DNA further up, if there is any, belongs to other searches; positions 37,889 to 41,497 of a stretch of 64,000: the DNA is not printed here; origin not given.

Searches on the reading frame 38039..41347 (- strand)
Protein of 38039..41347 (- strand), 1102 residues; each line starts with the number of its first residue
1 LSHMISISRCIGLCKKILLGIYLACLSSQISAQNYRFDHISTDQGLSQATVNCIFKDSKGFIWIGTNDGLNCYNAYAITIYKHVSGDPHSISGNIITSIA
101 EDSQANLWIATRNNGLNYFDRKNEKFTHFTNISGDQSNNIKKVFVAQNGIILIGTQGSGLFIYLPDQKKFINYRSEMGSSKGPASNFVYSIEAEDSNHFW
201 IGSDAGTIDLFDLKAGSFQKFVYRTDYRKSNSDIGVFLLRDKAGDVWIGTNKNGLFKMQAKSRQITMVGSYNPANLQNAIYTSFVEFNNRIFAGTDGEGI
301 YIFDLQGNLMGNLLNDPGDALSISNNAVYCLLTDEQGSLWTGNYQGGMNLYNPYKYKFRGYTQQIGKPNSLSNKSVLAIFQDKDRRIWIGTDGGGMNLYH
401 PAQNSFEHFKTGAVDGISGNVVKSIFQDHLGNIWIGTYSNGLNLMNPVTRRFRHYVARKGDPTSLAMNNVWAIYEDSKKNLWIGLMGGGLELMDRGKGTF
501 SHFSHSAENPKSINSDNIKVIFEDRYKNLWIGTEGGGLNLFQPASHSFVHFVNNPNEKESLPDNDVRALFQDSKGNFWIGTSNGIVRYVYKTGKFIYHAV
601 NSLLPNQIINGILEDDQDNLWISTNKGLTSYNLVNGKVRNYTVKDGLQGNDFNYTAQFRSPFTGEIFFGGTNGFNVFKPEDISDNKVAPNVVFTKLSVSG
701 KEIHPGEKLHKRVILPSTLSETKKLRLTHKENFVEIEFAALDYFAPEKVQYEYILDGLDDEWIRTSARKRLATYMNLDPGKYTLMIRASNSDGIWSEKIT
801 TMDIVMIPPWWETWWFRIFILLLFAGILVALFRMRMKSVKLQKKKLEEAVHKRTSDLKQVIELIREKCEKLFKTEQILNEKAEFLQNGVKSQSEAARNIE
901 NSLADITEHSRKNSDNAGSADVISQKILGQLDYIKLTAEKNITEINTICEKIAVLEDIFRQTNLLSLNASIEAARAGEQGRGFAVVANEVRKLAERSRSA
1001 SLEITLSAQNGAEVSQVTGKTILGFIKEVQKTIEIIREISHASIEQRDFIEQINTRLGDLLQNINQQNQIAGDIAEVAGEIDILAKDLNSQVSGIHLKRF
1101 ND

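Call 26: search_protein_families(library=pfam, proteins=[window:38039-41347:-])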
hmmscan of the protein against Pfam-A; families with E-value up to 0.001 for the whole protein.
window:38039-41347:- (1102 aa): 5 families
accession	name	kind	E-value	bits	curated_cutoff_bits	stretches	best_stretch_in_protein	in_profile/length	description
PF07494.17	Reg_prop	-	3.1e-55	177.4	20.4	4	560-583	1-24/24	Two component regulator propeller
PF00015.26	MCPsignal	-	4.3e-25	89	34.6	1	913-1076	7-163/172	Methyl-accepting chemotaxis protein (MCP) signalling domain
PF07495.19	Y_Y_Y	-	5.8e-18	65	26.6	1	742-805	1-63/65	Y_Y_Y domain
PF23748.1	Beta-prop_LRRK2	-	5.5e-13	49.1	26.9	0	510-553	268-311/359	LRRK2 beta propeller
PF08450.18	SGL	-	5.1e-07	30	26.3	0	527-597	51-119/246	SMP-30/Gluconolactonase/LRE-like region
